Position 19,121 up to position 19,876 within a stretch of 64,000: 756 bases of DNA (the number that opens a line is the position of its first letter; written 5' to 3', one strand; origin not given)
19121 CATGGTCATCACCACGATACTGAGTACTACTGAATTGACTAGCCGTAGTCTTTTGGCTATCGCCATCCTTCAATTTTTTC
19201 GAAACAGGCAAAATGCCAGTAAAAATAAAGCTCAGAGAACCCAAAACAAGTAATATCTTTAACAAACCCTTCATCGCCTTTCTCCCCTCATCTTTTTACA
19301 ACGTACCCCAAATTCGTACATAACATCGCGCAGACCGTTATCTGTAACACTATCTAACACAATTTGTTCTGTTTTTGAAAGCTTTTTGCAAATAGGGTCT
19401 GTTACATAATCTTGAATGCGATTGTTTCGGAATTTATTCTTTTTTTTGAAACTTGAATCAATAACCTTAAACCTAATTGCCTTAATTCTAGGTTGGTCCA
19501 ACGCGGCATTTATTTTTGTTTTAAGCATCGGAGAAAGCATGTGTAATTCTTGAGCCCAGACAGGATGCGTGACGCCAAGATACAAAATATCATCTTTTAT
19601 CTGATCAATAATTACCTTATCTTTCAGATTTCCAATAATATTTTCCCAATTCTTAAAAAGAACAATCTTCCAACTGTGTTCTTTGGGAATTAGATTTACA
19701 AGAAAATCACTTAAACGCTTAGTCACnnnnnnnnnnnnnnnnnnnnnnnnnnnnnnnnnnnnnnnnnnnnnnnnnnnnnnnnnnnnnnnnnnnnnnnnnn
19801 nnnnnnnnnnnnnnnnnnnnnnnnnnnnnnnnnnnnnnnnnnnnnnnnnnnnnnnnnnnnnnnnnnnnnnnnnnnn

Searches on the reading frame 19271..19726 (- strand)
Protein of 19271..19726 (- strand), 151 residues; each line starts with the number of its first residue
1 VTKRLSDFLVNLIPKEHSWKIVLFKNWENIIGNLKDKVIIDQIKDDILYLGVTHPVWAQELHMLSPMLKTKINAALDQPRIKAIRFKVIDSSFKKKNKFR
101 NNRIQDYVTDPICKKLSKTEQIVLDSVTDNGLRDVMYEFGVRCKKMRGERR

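Call 10: search_protein_families(library=pfam, proteins=[window:19271-19726:-], max_evalue=0.001)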
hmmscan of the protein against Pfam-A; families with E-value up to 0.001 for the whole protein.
window:19271-19726:- (151 aa): 1 family
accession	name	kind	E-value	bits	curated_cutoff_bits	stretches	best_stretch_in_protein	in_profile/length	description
PF05258.17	DciA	-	6.7e-12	45.9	24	1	23-86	25-89/89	Dna[CI] antecedent, DciA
